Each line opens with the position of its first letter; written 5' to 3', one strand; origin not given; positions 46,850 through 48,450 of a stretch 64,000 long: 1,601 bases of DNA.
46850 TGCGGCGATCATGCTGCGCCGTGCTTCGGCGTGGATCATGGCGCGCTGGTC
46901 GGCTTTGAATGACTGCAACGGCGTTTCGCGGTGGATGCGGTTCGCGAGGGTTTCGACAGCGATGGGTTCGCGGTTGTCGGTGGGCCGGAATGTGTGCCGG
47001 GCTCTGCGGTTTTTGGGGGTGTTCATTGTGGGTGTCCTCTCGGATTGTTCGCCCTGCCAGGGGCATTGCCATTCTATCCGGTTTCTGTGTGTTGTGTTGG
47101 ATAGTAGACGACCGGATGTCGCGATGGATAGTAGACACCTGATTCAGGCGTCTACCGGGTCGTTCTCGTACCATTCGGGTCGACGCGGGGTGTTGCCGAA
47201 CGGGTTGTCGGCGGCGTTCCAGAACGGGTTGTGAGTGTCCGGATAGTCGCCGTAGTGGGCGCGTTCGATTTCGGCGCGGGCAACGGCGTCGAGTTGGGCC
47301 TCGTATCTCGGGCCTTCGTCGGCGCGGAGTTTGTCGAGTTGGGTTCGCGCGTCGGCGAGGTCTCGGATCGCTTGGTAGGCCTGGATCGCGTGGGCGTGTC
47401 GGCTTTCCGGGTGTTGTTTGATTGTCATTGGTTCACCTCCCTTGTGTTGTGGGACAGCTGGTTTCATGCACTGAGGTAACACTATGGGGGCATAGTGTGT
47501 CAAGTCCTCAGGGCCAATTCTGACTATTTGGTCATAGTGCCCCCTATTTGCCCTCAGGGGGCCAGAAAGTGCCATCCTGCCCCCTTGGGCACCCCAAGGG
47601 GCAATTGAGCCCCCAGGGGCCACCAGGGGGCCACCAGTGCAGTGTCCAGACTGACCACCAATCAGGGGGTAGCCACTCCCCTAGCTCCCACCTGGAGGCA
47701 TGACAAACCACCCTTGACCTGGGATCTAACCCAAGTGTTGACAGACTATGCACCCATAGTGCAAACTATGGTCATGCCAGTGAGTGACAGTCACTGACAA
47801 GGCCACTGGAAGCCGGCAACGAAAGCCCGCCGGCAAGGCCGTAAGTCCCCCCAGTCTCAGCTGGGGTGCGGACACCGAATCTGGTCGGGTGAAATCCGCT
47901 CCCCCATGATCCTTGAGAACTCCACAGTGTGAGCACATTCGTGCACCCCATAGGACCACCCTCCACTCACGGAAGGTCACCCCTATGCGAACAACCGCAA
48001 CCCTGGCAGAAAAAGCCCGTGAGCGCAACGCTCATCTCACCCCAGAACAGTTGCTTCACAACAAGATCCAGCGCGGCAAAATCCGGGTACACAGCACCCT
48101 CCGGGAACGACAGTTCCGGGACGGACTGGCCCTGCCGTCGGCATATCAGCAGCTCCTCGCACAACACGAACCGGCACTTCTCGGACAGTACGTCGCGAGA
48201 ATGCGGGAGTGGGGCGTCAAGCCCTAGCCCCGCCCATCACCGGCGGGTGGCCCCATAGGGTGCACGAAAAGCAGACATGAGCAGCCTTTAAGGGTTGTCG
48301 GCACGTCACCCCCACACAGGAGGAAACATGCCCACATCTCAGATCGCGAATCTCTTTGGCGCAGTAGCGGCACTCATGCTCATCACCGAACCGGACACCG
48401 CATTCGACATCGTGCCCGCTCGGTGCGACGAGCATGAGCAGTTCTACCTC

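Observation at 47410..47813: CG-free island 2 (404 bp): a second copy of the same control architecture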

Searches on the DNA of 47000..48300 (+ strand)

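Call 4: search_dna_similar(query=window:47000-48300:+, collection=phages, mode=near, max_rows=25)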
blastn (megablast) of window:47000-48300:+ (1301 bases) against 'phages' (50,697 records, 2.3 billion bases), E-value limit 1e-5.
No match.

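Call 10: search_dna_similar(query=window:47300-48100:+, collection=phages, mode=distant, max_rows=30)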
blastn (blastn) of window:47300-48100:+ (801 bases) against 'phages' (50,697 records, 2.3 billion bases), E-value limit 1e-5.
No match.

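Call 48: search_rna_families(source=window, start=47300, end=48100, threshold=evalue, max_evalue=10)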
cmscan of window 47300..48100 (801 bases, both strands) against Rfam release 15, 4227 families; matches with E-value up to 10: 4.
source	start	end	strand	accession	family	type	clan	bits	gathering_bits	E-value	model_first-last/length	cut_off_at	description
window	47567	47631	-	RF00601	SCARNA20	Gene; snRNA; snoRNA; scaRNA;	-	20.5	44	0.14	1-130/130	no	Small Cajal body specific RNA 20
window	47578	47632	-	RF03968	mir-8934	Gene; miRNA;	-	19.4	100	3.9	1-88/88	no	mir-8934 microRNA precursor family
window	47725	47805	+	RF04232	mir-9318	Gene; miRNA;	-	16.5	90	1.9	1-76/76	no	mir-9318 microRNA precursor family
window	47572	47740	-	RF02200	TTC28-AS1_3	Gene; lncRNA;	-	16.2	55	7.9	1-184/184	no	TTC28 antisense RNA 1 conserved region 3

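Call 102: search_dna_similar(query=window:47733-47778:+, collection=phages, mode=distant, max_evalue=10, max_rows=20)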
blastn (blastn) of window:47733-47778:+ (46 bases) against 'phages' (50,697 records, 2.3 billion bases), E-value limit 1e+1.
Records with a match: 8; places in all: 8; records where one place covers at least 80% of the query: 4.
Best place of each record, by identity: >=99% 4; 60-80% 4.
By first word of the organism name: Corynebacterium 4; Streptococcus 4.
By host as written in the record: Corynebacterium glutamicum ATCC13032 4; Streptococcus thermophilus CSK939 2; Streptococcus thermophilus 2.
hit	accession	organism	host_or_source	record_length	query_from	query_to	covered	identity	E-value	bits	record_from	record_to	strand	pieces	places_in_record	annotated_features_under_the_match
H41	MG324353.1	Corynebacterium phage phi673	Corynebacterium glutamicum ATCC13032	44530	10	46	80%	78.4%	1e+1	32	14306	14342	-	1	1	hypothetical protein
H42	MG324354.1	Corynebacterium phage phi674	Corynebacterium glutamicum ATCC13032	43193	10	46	80%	78.4%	1e+1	32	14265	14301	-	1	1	hypothetical protein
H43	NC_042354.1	Corynebacterium phage phi673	Corynebacterium glutamicum ATCC13032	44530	10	46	80%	78.4%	1e+1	32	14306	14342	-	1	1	hypothetical protein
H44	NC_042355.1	Corynebacterium phage phi674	Corynebacterium glutamicum ATCC13032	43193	10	46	80%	78.4%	1e+1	32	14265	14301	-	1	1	hypothetical protein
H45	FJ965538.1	Streptococcus phage 5093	Streptococcus thermophilus CSK939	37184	1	17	37%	100.0%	1e+1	32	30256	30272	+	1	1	none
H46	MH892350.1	Streptococcus phage SW16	Streptococcus thermophilus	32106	1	17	37%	100.0%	1e+1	32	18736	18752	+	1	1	none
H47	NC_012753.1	Streptococcus phage 5093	Streptococcus thermophilus CSK939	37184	1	17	37%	100.0%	1e+1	32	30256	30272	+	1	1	none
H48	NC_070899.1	Streptococcus phage SW16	Streptococcus thermophilus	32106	1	17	37%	100.0%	1e+1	32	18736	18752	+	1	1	none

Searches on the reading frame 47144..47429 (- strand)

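Call 17: search_protein_families(library=phrogs, proteins=[window:47144-47429:-], max_evalue=0.01)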
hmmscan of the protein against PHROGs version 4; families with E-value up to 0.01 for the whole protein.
window:47144-47429:- (95 aa): 0 families

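Call 18: search_protein_families(library=pfam, proteins=[window:47144-47429:-], max_evalue=0.01)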
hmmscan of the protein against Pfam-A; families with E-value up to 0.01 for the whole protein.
window:47144-47429:- (95 aa): 0 families

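Call 20: find_related_loci(query=window:47144-47429:-, collection=viral_contigs, flank=3000)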
Query window:47144-47429:- (95 aa) in viral_contigs; peptide patterns used: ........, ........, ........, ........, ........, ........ (x = any residue, [..] = any of these).
64 stretches matched a pattern; 1 encode a relative of the query (tblastn E <= 1e-3); 1 distinct loci.
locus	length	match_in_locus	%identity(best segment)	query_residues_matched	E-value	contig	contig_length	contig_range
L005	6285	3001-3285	96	1-95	1e-53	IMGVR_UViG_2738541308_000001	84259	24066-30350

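Call 38: find_homologous_proteins(query=window:47144-47429:-, max_evalue=0.001)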
Query window:47144-47429:-: 28 candidates shared short words with the query, none scored E <= 0.001. Only proteins of 52 to 167 residues were searched: fused or split forms outside these lengths cannot appear, so this answer is no evidence that the protein stands alone or is whole; lengths 'longer' or 'shorter' looks for them.

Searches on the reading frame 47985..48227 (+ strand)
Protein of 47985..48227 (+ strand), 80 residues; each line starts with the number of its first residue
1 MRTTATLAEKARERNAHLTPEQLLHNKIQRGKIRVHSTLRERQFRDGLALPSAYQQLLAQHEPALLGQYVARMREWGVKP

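Call 17: search_protein_families(library=phrogs, proteins=[window:47985-48227:+], max_evalue=0.01)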
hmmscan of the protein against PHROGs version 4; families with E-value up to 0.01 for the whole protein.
window:47985-48227:+ (80 aa): 0 families

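Call 18: search_protein_families(library=pfam, proteins=[window:47985-48227:+], max_evalue=0.01)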
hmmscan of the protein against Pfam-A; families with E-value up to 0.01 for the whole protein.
window:47985-48227:+ (80 aa): 0 families

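Call 21: find_related_loci(query=window:47985-48227:+, collection=viral_contigs, flank=3000)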
Query window:47985-48227:+ (80 aa) in viral_contigs; peptide patterns used: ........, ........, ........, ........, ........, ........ (x = any residue, [..] = any of these).
64 stretches matched a pattern; 1 encode a relative of the query (tblastn E <= 1e-3); 1 distinct loci.
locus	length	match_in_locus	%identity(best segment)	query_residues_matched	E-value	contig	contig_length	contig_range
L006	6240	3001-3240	100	1-80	2e-52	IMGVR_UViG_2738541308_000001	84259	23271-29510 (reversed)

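Call 35: find_encoding_contigs(protein=window:47985-48227:+, flank=10000, max_places=3)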
Protein window:47985-48227:+ (80 aa): 23 contigs read that carry it; 3 places shown.
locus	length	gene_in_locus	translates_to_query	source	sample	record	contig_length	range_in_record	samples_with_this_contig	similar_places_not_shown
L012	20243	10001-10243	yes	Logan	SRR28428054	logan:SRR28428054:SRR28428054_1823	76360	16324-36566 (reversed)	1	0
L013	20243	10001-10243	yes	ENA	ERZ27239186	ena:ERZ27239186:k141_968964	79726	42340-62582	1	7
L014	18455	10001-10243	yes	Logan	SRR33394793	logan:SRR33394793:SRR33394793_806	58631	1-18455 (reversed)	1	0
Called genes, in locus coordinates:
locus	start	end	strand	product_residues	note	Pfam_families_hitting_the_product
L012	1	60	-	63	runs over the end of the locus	-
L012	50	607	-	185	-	-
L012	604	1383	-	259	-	PF10127:RlaP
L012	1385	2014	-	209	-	PF16473:Rv2179c-like (weak)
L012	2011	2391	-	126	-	-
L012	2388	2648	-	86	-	-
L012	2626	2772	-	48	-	-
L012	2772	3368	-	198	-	-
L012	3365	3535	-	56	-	-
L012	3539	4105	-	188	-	-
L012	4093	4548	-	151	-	-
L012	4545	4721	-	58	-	-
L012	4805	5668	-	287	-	PF10065:DUF2303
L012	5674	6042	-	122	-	PF27127:YfdP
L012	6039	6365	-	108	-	-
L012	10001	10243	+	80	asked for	-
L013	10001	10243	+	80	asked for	-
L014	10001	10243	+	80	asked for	-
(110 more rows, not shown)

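Call 37: find_homologous_proteins(query=window:47985-48227:+, max_evalue=0.001)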
Query window:47985-48227:+ (80 aa): 1 proteins with E <= 0.001 among 2 candidates. Only proteins of 44 to 140 residues were searched: fused or split forms outside these lengths cannot appear, so this answer is no evidence that the protein stands alone or is whole; lengths 'longer' or 'shorter' looks for them.
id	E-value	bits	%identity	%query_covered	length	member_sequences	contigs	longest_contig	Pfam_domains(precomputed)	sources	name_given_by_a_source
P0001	2.7e-43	162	95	100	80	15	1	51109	-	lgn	-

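Call 42: find_encoding_contigs(protein=P0001, flank=3000, max_places=10)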
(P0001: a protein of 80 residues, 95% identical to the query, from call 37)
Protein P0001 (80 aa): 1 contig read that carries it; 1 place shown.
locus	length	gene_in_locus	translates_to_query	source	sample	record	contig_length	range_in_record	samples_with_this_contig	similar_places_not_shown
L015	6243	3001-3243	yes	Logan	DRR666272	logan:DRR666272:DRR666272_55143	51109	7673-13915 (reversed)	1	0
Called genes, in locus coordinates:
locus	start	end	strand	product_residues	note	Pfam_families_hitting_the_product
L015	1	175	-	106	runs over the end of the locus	-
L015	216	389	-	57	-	-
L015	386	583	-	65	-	-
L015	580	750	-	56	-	-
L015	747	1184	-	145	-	-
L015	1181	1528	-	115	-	-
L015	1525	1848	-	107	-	-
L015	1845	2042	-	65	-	-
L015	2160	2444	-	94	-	-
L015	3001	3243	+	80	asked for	-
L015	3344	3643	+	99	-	-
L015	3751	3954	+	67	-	-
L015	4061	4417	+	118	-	PF12957:DUF3846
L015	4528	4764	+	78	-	-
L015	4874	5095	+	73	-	-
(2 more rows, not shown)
